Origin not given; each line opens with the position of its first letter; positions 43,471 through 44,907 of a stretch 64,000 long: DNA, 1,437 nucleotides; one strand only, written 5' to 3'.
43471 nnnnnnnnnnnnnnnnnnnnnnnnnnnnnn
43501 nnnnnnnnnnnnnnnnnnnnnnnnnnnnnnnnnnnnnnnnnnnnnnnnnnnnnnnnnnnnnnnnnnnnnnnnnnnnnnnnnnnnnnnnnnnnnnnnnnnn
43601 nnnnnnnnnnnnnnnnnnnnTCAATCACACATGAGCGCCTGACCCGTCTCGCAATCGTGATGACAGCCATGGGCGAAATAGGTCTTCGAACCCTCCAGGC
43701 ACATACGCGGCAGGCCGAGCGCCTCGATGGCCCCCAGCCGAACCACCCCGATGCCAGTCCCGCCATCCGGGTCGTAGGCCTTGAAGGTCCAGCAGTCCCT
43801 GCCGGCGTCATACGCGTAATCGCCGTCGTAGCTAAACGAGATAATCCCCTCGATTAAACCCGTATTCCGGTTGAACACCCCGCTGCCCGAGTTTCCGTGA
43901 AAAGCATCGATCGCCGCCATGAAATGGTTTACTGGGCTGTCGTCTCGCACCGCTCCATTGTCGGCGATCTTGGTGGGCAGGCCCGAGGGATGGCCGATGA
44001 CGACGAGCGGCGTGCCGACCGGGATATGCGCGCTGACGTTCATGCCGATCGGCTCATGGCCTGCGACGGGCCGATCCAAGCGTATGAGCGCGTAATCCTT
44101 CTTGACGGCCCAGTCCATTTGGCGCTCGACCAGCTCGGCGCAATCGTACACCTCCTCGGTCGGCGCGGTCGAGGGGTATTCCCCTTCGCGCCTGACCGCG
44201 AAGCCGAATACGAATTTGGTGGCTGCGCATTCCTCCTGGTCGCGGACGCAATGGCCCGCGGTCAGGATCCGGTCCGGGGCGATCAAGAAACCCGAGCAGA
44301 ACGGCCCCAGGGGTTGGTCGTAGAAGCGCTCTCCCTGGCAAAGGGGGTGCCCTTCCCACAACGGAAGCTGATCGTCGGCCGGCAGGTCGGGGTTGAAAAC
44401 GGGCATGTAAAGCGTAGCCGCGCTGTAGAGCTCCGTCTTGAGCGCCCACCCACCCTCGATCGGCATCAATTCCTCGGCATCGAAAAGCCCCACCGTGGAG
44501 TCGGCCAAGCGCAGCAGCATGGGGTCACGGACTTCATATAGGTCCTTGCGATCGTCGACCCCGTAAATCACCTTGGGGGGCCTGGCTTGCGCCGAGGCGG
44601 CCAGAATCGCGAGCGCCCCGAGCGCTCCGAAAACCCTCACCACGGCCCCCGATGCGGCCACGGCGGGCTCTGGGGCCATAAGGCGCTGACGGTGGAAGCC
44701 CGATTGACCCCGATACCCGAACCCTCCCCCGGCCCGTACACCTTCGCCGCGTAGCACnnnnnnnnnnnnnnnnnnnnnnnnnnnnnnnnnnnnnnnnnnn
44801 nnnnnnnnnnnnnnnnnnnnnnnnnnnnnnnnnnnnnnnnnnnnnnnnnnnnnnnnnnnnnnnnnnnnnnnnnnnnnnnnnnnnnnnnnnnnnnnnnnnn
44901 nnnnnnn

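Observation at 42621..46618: Four tandem, translationally coupled secreted S1B (V8-like) serine protease paralogs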

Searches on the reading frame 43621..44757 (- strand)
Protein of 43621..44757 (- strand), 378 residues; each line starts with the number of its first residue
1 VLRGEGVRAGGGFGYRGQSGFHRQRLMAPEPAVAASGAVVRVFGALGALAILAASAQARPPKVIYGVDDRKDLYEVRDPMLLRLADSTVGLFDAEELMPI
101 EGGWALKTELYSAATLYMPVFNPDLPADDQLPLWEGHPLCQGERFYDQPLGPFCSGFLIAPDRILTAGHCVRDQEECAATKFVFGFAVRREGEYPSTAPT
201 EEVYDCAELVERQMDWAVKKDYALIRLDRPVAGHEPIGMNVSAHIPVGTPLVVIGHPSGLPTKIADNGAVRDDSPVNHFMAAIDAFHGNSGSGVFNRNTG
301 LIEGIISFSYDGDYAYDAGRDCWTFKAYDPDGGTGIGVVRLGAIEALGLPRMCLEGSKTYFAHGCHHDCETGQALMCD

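Call 3: search_protein_families(library=pfam, proteins=[window:43621-44757:-], max_evalue=0.01)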
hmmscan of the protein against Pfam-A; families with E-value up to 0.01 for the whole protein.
window:43621-44757:- (378 aa): 2 families
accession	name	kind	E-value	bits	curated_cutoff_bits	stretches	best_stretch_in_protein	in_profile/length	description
PF13365.12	Trypsin_2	-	3.3e-17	64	27.6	1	154-301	1-140/144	Trypsin-like peptidase domain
PF00089.32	Trypsin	-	3.7e-13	50.2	20.6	1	149-310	23-199/220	Trypsin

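Call 4: search_protein_families(library=ncbifam, proteins=[window:43621-44757:-], max_evalue=0.01)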
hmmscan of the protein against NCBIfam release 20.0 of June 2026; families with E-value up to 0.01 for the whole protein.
window:43621-44757:- (378 aa): 0 families

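Call 9: find_homologous_proteins(query=window:43621-44643:-)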
Query window:43621-44643:- (340 aa): 2371 proteins with E <= 0.001 among 6132 candidates; the best 120 are listed.
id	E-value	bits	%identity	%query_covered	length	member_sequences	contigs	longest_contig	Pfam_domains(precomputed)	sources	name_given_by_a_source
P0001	1.7e-235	799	100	100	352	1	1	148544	PF13365.13,PF00089.33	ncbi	-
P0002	4.0e-80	288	48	89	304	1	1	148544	PF13365.13,PF00089.33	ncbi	-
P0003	1.9e-70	256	46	84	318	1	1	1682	PF13365.13,PF10459.16,PF00089.33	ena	-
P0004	1.1e-69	254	47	84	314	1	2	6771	PF13365.13,PF00089.33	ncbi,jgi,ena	-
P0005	1.4e-69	253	48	84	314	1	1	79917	PF13365.13,PF10459.16,PF00089.33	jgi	-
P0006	3.0e-69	252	46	84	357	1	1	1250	PF13365.13,PF10459.16,PF00089.33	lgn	-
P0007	3.3e-69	252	46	89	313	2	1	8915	PF13365.13,PF00089.33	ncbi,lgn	-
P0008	6.0e-69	251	46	84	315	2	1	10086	PF13365.13,PF00089.33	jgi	jgi:V8-like Glu-specific endopeptidase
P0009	7.9e-69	251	46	89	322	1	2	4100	PF13365.13,PF10459.16,PF00089.33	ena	-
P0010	8.8e-69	251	45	88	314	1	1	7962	PF13365.13,PF10459.16,PF00089.33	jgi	-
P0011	1.3e-68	250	46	93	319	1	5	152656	PF13365.13,PF10459.16,PF00089.33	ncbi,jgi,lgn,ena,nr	ncbi:MAG TPA: serine protease [Elusimicrobiales bacterium]|nr:serine protease [Elusimicrobiales bact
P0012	1.5e-68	250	45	88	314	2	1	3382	PF13365.13,PF00089.33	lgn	-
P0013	1.5e-68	250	48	84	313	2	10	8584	PF13365.13,PF10459.16,PF00089.33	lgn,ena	-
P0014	1.5e-68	250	46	87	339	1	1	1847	PF13365.13,PF10459.16,PF00089.33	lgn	-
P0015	1.6e-68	250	45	88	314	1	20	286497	PF13365.13,PF10459.16,PF00089.33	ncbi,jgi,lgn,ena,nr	ncbi:MAG: hypothetical protein A2X29_06395 [Elusimicrobia bacterium GWA2_64_40]|nr:MAG: hypothetical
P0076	1.6e-64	237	48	75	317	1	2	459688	PF13365.13,PF10459.16,PF00089.33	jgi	jgi:V8-like Glu-specific endopeptidase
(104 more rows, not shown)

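Call 11: find_encoding_contigs(protein=P0001, flank=10000, max_places=3)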
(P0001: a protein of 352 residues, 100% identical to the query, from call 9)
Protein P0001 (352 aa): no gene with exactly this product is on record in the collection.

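Call 14: find_related_loci(query=A2, collection=genome_contigs, flank=8000)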
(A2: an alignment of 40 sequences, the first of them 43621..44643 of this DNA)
Query A2 (340 aa) in genome_contigs; peptide patterns used: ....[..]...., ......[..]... (x = any residue, [..] = any of these).
599 stretches matched a pattern (row limit reached: there are more); 573 encode a relative of the query (tblastn E <= 1e-3); the best 80 are kept; 80 distinct loci.
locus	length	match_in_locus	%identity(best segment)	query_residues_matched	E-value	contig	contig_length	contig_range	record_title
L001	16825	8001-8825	46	8-308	2e-74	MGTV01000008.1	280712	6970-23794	MAG: Elusimicrobia bacterium GWA2_62_23 gwa2_scaffold_118, whole genome shotgun sequence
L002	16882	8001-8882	46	1-317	3e-74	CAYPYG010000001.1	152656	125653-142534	MAG TPA_asm: uncultured Elusimicrobiaceae bacterium isolate binchicken_co20_337 genome assembly, contig: NODE_254_length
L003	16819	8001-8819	45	10-308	6e-74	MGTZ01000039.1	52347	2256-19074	MAG: Elusimicrobia bacterium GWB2_63_16 gwb2_scaffold_402, whole genome shotgun sequence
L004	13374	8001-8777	48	24-308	8e-73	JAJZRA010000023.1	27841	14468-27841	MAG: bacterium isolate SKS1.bin71 NODE_2952_length_27841_cov_3.890777, whole genome shotgun sequence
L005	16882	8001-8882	45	1-317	5e-73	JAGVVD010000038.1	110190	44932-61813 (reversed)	MAG: Elusimicrobia bacterium isolate WAS_Bin_5 WAS_Bin_5_scaffold_30, whole genome shotgun sequence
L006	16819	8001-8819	44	10-308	1e-72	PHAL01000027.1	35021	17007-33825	MAG: Elusimicrobia bacterium HGW-Elusimicrobia-3 08E140C01_scaffold_869, whole genome shotgun sequence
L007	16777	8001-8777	47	24-308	2e-72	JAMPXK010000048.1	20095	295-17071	MAG: Elusimicrobiales bacterium isolate R2F_R2FSRR_metabat.29 R2F_C1391, whole genome shotgun sequence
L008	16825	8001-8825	45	8-308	2e-72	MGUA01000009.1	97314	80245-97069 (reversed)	MAG: Elusimicrobia bacterium GWB2_63_22 gwb2_scaffold_170, whole genome shotgun sequence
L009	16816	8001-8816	47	10-308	2e-72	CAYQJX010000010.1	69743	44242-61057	MAG TPA_asm: uncultured Elusimicrobiaceae bacterium isolate binchicken_co266_98 genome assembly, contig: NODE_851_length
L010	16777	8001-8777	46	24-308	6e-72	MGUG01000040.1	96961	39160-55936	MAG: Elusimicrobia bacterium GWC2_64_44 gwc2_scaffold_381, whole genome shotgun sequence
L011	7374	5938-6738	44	23-313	2e-71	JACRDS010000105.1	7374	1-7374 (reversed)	MAG: Elusimicrobia bacterium isolate NC_groundwater_1678_Pr3_B-0.1um_69_20 SR-2_scaffold_141_2042824, whole genome shotg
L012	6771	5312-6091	47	24-309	1e-71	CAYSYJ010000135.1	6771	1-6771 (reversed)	MAG TPA_asm: uncultured Elusimicrobiaceae bacterium isolate binchicken_co273_17 genome assembly, contig: NODE_11511_leng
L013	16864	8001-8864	45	1-308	2e-71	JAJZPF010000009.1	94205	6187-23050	MAG: bacterium isolate SKS1.bin115 NODE_340_length_94205_cov_7.328727, whole genome shotgun sequence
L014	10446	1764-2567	47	14-308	2e-71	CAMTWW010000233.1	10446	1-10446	MAG: uncultured Elusimicrobia bacterium isolate G04_MAG_00049 genome assembly, contig: G04_MAG_00049_000000000056, whole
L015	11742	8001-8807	44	14-306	1e-70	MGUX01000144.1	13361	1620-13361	MAG: Elusimicrobia bacterium RIFCSPLOWO2_12_FULL_59_9 rifcsplowo2_12_scaffold_6806, whole genome shotgun sequence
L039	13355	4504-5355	43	1-306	7e-66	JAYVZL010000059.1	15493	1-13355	MAG: Elusimicrobiota bacterium isolate GL90_UP_concoct_198 GL90_UP_concoct_198_58, whole genome shotgun sequence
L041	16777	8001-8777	43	24-308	6e-65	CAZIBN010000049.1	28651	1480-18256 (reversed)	MAG TPA_asm: uncultured Elusimicrobia sp. isolate binchicken_co186_163 genome assembly, contig: NODE_1777_length_28651_c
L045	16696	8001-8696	46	23-278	2e-64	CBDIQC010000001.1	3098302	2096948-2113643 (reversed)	MAG: uncultured Elusimicrobia bacterium isolate NI882-mx-bin12 genome assembly, contig: N-N882-C16, whole genome shotgun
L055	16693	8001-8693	47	24-278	5e-63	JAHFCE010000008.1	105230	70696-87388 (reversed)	MAG: Elusimicrobia bacterium isolate nzgw214 NODE_33_length_105231_cov_4.388859, whole genome shotgun sequence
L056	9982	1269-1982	44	8-268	2e-62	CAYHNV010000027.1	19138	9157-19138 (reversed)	MAG TPA_asm: uncultured Elusimicrobia bacterium isolate ERP119705_co13_643 genome assembly, contig: NODE_3588_length_191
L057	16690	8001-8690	47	24-278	1e-62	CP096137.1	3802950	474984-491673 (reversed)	MAG: Elusimicrobiota bacterium isolate JAD_PAG50586_1 chromosome, complete genome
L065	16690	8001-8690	46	24-278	1e-61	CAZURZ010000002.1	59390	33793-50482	MAG TPA_asm: uncultured Elusimicrobia sp. isolate SRP287453_co1_212 genome assembly, contig: NODE_758_length_59390_cov_7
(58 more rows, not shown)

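Call 18: find_encoding_contigs(protein=P0076, flank=10000, max_places=2)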
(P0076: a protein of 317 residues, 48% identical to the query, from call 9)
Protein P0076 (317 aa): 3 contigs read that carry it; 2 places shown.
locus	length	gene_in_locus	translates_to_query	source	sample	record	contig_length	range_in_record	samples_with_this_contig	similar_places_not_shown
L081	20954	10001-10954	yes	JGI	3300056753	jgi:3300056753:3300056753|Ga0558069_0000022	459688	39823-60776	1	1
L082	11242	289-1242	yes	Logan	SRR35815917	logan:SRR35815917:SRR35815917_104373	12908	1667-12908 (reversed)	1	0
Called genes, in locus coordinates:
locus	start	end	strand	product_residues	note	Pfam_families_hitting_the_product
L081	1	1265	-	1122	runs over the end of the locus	PF08447:PAS_3, PF01590:GAF, PF13185:GAF_2, PF00989:PAS, PF08448:PAS_4, PF13426:PAS_9, PF02518:HATPase_c, PF00072:Response_reg, +4 more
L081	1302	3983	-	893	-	PF00072:Response_reg, PF00989:PAS (weak), PF00989:PAS (weak), PF08448:PAS_4 (weak), PF08447:PAS_3, PF00512:HisKA, PF02518:HATPase_c, PF00072:Response_reg, +2 more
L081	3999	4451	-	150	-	PF00072:Response_reg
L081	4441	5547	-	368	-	PF08448:PAS_4, PF00512:HisKA, PF02518:HATPase_c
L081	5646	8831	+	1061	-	PF00675:Peptidase_M16, PF05193:Peptidase_M16_C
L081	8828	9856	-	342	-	PF01212:Beta_elim_lyase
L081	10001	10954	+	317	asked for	PF00089:Trypsin, PF10459:Peptidase_S46 (faint), PF13365:Trypsin_2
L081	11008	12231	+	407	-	PF01875:Memo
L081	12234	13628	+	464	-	-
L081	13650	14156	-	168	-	-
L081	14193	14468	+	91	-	PF01541:GIY-YIG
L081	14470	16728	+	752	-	PF00912:Transgly, PF00905:Transpeptidase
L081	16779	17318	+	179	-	-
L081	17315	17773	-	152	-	-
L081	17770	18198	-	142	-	PF13146:TRL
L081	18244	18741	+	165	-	-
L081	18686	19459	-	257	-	PF06271:RDD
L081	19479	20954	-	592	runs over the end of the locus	-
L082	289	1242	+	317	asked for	PF00089:Trypsin, PF10459:Peptidase_S46 (faint), PF13365:Trypsin_2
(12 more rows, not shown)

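Call 19: find_encoding_contigs(protein=P0002, flank=10000, max_places=2)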
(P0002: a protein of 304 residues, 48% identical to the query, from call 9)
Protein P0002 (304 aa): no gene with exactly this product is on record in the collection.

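Call 34: predict_structure(alignment_id=A2)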
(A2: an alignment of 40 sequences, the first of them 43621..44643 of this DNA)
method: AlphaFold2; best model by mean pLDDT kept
length: 340 residues; sequences in the alignment: 40
mean_pLDDT: 83.0   pTM: 0.81
mean pLDDT of the five models: 83.0, 83.0, 81.7, 81.3, 81.2
residues with pLDDT >= 90: 193; 70-90: 65; 50-70: 49; < 50: 33
segments of 3 or more residues with pLDDT < 50: 18-23, 311-327, 334-338
pLDDT, mean of each block of 10 residues (from residue 1): 53 52 59 93 97 98 97 76 62 64 87 96 97 97 98 95 98 92 96 96 90 95 94 93 84 96 95 84 86 84 80 44 46 48
secondary structure, 60 per line:
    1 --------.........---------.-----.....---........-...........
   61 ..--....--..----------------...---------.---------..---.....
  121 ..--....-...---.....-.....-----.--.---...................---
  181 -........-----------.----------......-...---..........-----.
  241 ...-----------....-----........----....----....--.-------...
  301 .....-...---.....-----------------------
elements in order: H9-17 H41-48 E50-55 E59-62 E65-68 E116-122 E125-128 H136-140 E142-146 E159-161 E165-177 E182-189 E212-217 E225-234 E240-243 E255-258 E264-271 E276-279 E284-287 E298-302 H313-317
